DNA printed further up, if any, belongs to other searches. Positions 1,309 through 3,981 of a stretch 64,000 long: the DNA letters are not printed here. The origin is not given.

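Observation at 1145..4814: Bacterial-type acyl-carrier machinery in an archaeal context: AcpS, then an acyl-ACP-synthetase/carrier/PlsC fusion, then LipB octanoyltransferase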

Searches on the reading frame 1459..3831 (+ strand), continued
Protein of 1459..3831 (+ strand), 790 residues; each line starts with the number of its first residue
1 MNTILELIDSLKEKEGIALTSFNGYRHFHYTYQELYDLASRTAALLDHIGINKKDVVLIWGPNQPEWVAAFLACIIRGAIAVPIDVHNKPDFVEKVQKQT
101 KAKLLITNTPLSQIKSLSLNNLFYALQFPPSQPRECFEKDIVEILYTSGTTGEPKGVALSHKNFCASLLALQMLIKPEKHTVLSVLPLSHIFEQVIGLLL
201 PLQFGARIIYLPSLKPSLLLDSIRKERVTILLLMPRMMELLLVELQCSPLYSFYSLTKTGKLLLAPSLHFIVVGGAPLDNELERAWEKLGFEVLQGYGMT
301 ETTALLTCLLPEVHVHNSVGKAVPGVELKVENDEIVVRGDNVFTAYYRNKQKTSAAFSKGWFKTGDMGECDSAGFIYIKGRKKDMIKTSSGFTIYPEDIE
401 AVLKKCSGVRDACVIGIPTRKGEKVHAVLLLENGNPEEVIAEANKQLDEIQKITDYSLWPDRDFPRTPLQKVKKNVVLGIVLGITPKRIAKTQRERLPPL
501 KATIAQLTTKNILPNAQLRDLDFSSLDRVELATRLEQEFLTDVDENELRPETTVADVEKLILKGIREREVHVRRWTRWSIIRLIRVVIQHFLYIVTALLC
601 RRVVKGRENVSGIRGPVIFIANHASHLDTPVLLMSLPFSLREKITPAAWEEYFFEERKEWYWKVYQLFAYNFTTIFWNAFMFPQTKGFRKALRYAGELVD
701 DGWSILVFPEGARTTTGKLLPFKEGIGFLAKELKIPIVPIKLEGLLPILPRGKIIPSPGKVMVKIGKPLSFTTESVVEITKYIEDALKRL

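Call 14: find_encoding_contigs(protein=P0003, flank=8000, max_places=3)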
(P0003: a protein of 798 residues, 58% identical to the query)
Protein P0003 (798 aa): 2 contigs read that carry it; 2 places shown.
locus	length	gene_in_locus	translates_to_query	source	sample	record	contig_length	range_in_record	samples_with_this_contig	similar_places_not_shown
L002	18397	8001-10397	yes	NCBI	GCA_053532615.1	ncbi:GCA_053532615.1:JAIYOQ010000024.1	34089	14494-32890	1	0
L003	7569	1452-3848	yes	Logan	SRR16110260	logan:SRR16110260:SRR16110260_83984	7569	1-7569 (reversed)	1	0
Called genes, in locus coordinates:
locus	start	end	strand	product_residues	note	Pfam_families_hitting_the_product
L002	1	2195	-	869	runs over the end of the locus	PF00690:Cation_ATPase_N, PF00122:E1-E2_ATPase, PF00702:Hydrolase, PF13246:Cation_ATPase, PF08282:Hydrolase_3 (faint), PF00689:Cation_ATPase_C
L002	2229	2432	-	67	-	-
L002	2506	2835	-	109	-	-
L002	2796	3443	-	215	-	-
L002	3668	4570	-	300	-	PF02016:Peptidase_S66, PF17676:Peptidase_S66C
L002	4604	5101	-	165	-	-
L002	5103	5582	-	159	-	-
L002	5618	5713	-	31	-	-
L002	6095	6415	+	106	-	-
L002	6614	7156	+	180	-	-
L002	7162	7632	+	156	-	-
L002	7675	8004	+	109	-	PF01648:ACPS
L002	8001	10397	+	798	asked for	PF00501:AMP-binding, PF13193:AMP-binding_C (weak), PF01553:Acyltransferase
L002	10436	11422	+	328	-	-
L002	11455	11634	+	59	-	-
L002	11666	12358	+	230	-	PF21948:LplA-B_cat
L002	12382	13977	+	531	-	PF01202:SKI (faint), PF13207:AAA_17 (weak), PF13238:AAA_18 (weak), PF06508:QueC (faint)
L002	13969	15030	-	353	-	PF00155:Aminotran_1_2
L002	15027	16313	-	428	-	PF02812:ELFV_dehydrog_N, PF00208:ELFV_dehydrog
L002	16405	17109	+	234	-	PF02535:Zip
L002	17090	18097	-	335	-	PF01008:IF-2B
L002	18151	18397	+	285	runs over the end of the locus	-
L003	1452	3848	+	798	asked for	PF00501:AMP-binding, PF13193:AMP-binding_C (weak), PF01553:Acyltransferase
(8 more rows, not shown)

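Call 15: find_encoding_contigs(protein=P0024, flank=8000, max_places=2)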
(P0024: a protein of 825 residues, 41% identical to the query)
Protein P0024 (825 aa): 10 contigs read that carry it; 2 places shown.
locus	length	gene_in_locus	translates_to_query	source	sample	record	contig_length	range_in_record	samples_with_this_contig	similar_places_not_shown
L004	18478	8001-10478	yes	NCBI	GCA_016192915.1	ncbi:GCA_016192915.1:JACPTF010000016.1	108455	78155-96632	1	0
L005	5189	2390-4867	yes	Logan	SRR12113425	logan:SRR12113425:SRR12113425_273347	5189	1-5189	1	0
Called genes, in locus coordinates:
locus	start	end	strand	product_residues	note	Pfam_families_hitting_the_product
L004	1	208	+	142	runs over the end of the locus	-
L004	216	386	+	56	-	-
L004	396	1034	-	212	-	PF00156:Pribosyltran, PF14681:UPRTase (faint)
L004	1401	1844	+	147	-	PF14378:PAP2_3 (weak), PF01569:PAP2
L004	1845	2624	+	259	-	PF01040:UbiA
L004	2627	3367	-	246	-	PF13506:Glyco_transf_21 (faint), PF00535:Glycos_transf_2, PF10111:Glyco_tranf_2_2, PF13641:Glyco_tranf_2_3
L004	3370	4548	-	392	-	PF13477:Glyco_trans_4_2 (weak), PF13439:Glyco_transf_4, PF13579:Glyco_trans_4_4, PF00534:Glycos_transf_1, PF13692:Glyco_trans_1_4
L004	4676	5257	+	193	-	-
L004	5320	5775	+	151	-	PF08069:Ribosomal_S13_N, PF00312:Ribosomal_S15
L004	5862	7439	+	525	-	PF01368:DHH, PF21763:DHH_CID, PF02272:DHHA1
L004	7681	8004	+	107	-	PF01648:ACPS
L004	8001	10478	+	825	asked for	PF00501:AMP-binding, PF00550:PP-binding, PF01553:Acyltransferase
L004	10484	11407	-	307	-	PF01022:HTH_5, PF12840:HTH_20, PF01978:TrmB (weak), PF05124:S_layer_C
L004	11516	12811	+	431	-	-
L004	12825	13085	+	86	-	-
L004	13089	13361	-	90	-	-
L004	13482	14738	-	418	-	-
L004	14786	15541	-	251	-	PF00590:TP_methylase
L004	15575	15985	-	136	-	-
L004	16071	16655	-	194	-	-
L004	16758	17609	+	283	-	PF13672:PP2C_2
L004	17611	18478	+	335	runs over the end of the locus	PF00723:Glyco_hydro_15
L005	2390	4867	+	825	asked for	PF00501:AMP-binding, PF00550:PP-binding, PF01553:Acyltransferase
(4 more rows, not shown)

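Call 16: find_encoding_contigs(protein=P0062, flank=8000, max_places=1)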
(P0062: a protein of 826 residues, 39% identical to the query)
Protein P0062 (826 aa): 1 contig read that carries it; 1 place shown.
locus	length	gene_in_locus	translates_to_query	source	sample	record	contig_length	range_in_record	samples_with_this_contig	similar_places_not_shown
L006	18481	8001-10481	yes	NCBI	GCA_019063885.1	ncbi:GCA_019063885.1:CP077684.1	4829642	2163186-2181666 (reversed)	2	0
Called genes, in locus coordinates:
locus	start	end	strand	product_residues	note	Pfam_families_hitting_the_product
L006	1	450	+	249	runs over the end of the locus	PF00005:ABC_tran, PF13304:AAA_21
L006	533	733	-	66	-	PF00313:CSD, PF08206:OB_RNB (weak)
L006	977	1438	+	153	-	PF02639:DUF188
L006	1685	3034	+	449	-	-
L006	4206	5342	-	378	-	PF01053:Cys_Met_Meta_PP, PF00155:Aminotran_1_2 (weak)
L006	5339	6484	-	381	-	PF01053:Cys_Met_Meta_PP, PF00155:Aminotran_1_2 (weak)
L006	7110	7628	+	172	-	PF05443:ROS_MUCR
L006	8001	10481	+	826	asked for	PF00501:AMP-binding, PF00550:PP-binding (weak), PF01553:Acyltransferase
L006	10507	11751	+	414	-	PF00083:Sugar_tr, PF07690:MFS_1, PF00854:PTR2 (weak), PF03137:OATP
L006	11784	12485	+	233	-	PF03550:LolB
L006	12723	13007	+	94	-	-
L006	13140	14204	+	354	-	PF01594:AI-2E_transport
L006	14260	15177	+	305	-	-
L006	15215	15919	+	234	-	PF00005:ABC_tran, PF13304:AAA_21 (faint)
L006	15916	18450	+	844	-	PF12704:MacB_PCD (weak), PF02687:FtsX, PF12704:MacB_PCD (weak), PF02687:FtsX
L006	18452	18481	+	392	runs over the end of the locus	PF07143:AttH, PF17186:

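Call 17: find_encoding_contigs(protein=P0044, flank=8000, max_places=1)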
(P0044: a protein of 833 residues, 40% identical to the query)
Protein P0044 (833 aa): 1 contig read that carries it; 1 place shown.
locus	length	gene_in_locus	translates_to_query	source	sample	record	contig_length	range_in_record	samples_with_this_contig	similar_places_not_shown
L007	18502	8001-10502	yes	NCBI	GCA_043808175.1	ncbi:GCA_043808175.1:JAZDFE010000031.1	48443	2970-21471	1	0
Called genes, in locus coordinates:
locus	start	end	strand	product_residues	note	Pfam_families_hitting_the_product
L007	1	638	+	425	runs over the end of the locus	PF10091:Glycoamylase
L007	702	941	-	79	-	-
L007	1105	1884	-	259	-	PF04542:Sigma70_r2, PF04539:Sigma70_r3, PF08281:Sigma70_r4_2, PF04545:Sigma70_r4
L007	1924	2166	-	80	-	PF00376:MerR, PF12728:HTH_17 (weak), PF13411:MerR_1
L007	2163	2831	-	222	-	PF14863:Alkyl_sulf_dimr (faint), PF12895:ANAPC3 (faint), PF13428:TPR_14 (faint), PF07719:TPR_2 (faint), PF14559:TPR_19 (faint)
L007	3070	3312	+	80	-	-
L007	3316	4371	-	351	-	PF03255:ACCA, PF01039:Carboxyl_trans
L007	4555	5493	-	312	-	PF01476:LysM, PF03734:YkuD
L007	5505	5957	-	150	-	PF02681:DUF212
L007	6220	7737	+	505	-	PF13541:ChlI, PF00493:MCM (faint), PF01078:Mg_chelatase, PF07728:AAA_5, PF13335:Mg_chelatase_C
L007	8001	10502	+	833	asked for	PF00501:AMP-binding, PF13193:AMP-binding_C (faint), PF00550:PP-binding, PF01553:Acyltransferase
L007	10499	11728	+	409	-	PF07690:MFS_1, PF11700:ATG22, PF07690:MFS_1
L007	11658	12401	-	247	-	PF14808:TMEM164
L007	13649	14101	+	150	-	PF00072:Response_reg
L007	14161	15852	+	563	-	PF00072:Response_reg, PF00990:GGDEF, PF00563:EAL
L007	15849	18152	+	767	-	PF00989:PAS, PF08448:PAS_4, PF13188:PAS_8 (weak), PF13426:PAS_9, PF00989:PAS (weak), PF08448:PAS_4 (weak), PF00512:HisKA, PF02518:HATPase_c, +2 more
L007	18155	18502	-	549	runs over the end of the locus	-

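Call 21: search_solved_structures(query=window:1459-3831:+, max_evalue=0.00001)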
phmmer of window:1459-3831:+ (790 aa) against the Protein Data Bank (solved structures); distinct sequences matched with E-value up to 0.00001: 201 (the best 60 are shown).
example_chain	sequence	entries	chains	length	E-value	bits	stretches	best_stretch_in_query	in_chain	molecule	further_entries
3r44_A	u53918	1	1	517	5.2e-43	150.4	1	29-477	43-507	fatty acyl CoA synthetase FADD13 (FATTY-ACYL-CoA SYNTHETASE)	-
4gxq_A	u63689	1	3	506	3.2e-39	137.9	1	139-477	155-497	Malonyl CoA synthetase, Benzoate-CoA ligase Chimeric protein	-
4fuq_A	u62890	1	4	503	6.7e-39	136.8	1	139-477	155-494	Malonyl CoA synthetase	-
3a9u_A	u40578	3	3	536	9.1e-39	136.4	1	22-433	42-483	4-coumarate--CoA ligase | 4-coumarate:CoA ligase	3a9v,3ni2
4fut_A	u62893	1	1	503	4.3e-38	134.2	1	139-477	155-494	Malonyl CoA synthetase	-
4gxr_A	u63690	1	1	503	1.3e-37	132.6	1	139-477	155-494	Malonyl CoA synthetase, Benzoate-CoA ligase Chimeric protein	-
5x8f_A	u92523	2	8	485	3.5e-37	131.1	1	29-433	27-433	2-succinylbenzoate--CoA ligase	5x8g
5buq_A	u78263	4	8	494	3.6e-37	131.1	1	29-433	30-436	2-succinylbenzoate--CoA ligase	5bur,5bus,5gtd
6qjz_A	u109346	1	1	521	6.7e-37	130.2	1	27-472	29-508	oxalyl CoA-synthetase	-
8wev_A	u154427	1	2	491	2.4e-36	128.4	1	30-430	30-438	Feruloyl-CoA Synthetase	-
8weu_A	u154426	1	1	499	2.6e-36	128.3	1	30-430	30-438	Fatty-acyl-CoA synthase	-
3tsy_A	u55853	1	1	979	1.2e-35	126.1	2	138-472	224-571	Fusion Protein 4-coumarate--CoA ligase 1, Resveratrol synthase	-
5bsw_A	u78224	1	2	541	2e-35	125.3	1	22-436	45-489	4-coumarate--CoA ligase 2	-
5ie0_A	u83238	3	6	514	6.5e-35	123.7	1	144-477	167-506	Oxalate--CoA ligase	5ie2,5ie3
5bsm_A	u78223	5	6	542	1.1e-34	122.9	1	22-436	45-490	4-coumarate--CoA ligase 2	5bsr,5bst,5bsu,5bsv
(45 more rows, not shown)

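Call 22: search_protein_families(library=ncbifam, proteins=[window:1459-3831:+], max_evalue=0.01)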
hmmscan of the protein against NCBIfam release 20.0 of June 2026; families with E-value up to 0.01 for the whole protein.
window:1459-3831:+ (790 aa): 111 families (the best 25 are shown)
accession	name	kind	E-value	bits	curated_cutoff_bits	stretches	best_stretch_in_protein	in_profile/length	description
NF004837.0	PRK06187.1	subfamily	4.6e-82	275.9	476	2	134-475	165-516/531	long-chain-fatty-acid--CoA ligase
TIGR01923.1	menE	equivalog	1.5e-62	211.9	330.15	1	31-433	1-399/442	o-succinylbenzoate--CoA ligase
NF005801.1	PRK07656.1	equivalog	2e-61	208.2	657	2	137-449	162-473/500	FadD3 family acyl-CoA ligase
NF002966.0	PRK03640.1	equivalog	1.1e-58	199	556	1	29-447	27-448/483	o-succinylbenzoate--CoA ligase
NF005702.0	PRK07514.1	subfamily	5.9e-58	196.5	558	1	27-477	27-496/506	malonyl-CoA synthase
NF004114.0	PRK05605.1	equivalog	1e-57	195.7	766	2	131-438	213-522/575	long-chain-fatty-acid--CoA ligase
NF006386.0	PRK08633.1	equivalog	1.7e-53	181.7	1221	2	138-443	781-1104/1147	acyl-[ACP]--phospholipid O-acyltransferase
NF006181.0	PRK08314.1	subfamily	4.9e-53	180.2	705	2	91-441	155-511/563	long-chain-fatty-acid--CoA ligase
NF052269.1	Staph_lig_FadD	equivalog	1.4e-51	175.3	650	1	25-475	23-487/499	long-chain-fatty-acid--CoA ligase FadD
NF009233.0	PRK12583.1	subfamily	5.4e-50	170.3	832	2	138-477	200-546/558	fatty acid CoA ligase family protein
NF006182.0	PRK08316.1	subfamily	1.4e-49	169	663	2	135-450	167-488/523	fatty acyl-CoA synthetase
NF005714.0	PRK07529.1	subfamily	6e-48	163.6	632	3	267-419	339-511/640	acyl-CoA synthetase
TIGR01733.1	AA-adenyl-dom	subfamily_domain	1.9e-47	162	317.4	1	31-414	1-409/409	amino acid adenylation domain-containing protein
NF005291.0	PRK06814.1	equivalog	2e-47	161.8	1349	2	139-431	793-1081/1140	acyl-[ACP]--phospholipid O-acyltransferase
NF005307.0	PRK06839.1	equivalog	3e-47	161.4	748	1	29-435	27-446/496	o-succinylbenzoate--CoA ligase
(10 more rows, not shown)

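Call 23: find_related_loci(query=A1, collection=genome_contigs, flank=7000)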
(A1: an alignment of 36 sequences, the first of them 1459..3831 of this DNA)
Query A1 (790 aa) in genome_contigs; peptide patterns used: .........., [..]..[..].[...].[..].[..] (x = any residue, [..] = any of these).
600 stretches matched a pattern (row limit reached: there are more); 541 encode a relative of the query (tblastn E <= 1e-3); the best 80 are kept; 80 distinct loci.
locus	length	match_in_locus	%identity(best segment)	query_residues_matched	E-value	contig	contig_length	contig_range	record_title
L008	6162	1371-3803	34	2-790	4e-134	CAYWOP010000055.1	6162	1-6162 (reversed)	MAG TPA_asm: uncultured Methanosarcinales archaeon isolate SRP185896_co1_402 genome assembly, contig: NODE_14217_length_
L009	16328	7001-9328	34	25-790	3e-123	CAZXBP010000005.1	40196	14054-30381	MAG TPA_asm: uncultured Nitrosomonas sp. isolate SRP287453_co1_5 genome assembly, contig: NODE_1549_length_40196_cov_9.6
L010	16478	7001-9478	33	18-790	3e-127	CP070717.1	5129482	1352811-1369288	MAG: Acidobacteriota bacterium isolate bin48 chromosome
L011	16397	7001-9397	31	17-744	4e-105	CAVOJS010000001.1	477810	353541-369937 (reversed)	MAG: Terriglobia bacterium isolate MFD00082.bin.1.20 genome assembly, contig: contig_10765, whole genome shotgun sequenc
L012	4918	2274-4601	27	55-787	7e-77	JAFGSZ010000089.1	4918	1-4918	MAG: Bacteroidales bacterium isolate Zod_Metabat.943 k87_7239153, whole genome shotgun sequence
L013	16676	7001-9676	34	6-790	9e-73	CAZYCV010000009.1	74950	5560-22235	MAG TPA_asm: uncultured Terracidiphilus sp. isolate binchicken_co3_357 genome assembly, contig: NODE_907_length_74950_co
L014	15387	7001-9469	27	18-790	4e-68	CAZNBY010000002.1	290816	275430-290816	MAG TPA_asm: uncultured Planctomycetota bacterium isolate SRP278314_co2_122 genome assembly, contig: NODE_35_length_2908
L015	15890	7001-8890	28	3-557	1e-65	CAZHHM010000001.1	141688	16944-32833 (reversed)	MAG TPA_asm: uncultured bacterium isolate SRP220891_co1_490 genome assembly, contig: NODE_143_length_141688_cov_12.73971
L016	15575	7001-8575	31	2-477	6e-63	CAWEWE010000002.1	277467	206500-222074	MAG: uncultured Chloroflexia bacterium isolate MFD09206.bin.1.106 genome assembly, contig: contig_13732, whole genome sh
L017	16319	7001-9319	26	45-764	4e-60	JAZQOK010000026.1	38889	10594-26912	MAG: Bacteroidales bacterium isolate T1900045243_TH20190013.MAGScoT_cleanbin_000021 SGB_5586_k141_1631951, whole genome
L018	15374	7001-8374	32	31-416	1e-52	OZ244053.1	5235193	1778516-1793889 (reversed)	MAG: Terriglobia bacterium isolate c15e5db1-7159-4592-9896-25da90492a0a genome assembly, chromosome: 1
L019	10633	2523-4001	28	50-475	5e-52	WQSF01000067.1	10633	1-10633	MAG: Treponema sp. isolate Co191P1bin8 JGI24694J35173_10004096, whole genome shotgun sequence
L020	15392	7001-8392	30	31-477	1e-51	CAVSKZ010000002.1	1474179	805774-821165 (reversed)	MAG: uncultured Solirubrobacterales bacterium isolate MFD09206.bin.2.6 genome assembly, contig: contig_3332, whole genom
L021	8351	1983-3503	28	30-474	1e-49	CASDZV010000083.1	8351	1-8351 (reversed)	uncultured Spirochaetales bacterium isolate SI.A21.metabat-bins.95 genome assembly, contig: SI.A21.metabat-bins.95.fa_k1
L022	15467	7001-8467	28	1-416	4e-49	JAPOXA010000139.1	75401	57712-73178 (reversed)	MAG: Acidobacteria bacterium isolate COS3_bin_14 NODE_158_length_75401_cov_59.3592, whole genome shotgun sequence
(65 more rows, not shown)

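Call 25: find_encoding_contigs(protein=P0030, flank=8000, max_places=1)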
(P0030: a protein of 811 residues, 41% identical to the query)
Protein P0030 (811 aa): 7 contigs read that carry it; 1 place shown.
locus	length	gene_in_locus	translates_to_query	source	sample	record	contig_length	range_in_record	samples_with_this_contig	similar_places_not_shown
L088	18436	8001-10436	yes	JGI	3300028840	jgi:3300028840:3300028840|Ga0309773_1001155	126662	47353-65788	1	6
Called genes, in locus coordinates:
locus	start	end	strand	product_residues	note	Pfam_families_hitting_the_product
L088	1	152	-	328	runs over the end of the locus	-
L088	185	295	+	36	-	-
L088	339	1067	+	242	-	PF10584:Proteasome_A_N, PF00227:Proteasome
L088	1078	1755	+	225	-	PF01172:SBDS_N, PF09377:SBDS_domain_II, PF20268:SBDS_C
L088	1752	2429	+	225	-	PF21266:S1_RRP4 (faint), PF07650:KH_2 (faint), PF00013:KH_1, PF15985:KH_6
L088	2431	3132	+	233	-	PF01138:RNase_PH, PF03725:RNase_PH_C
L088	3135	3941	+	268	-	PF01138:RNase_PH, PF03725:RNase_PH_C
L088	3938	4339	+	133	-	-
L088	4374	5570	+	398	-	PF03952:Enolase_N, PF00113:Enolase_C, PF13378:MR_MLE_C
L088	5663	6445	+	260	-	PF00318:Ribosomal_S2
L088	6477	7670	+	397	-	PF13347:MFS_2, PF07690:MFS_1, PF12832:MFS_1_like, PF11700:ATG22, PF07690:MFS_1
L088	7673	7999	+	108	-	PF01648:ACPS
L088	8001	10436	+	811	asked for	PF00501:AMP-binding, PF00550:PP-binding (weak), PF01553:Acyltransferase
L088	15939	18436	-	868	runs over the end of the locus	PF00690:Cation_ATPase_N, PF00122:E1-E2_ATPase, PF00702:Hydrolase, PF13246:Cation_ATPase, PF08282:Hydrolase_3 (weak), PF00689:Cation_ATPase_C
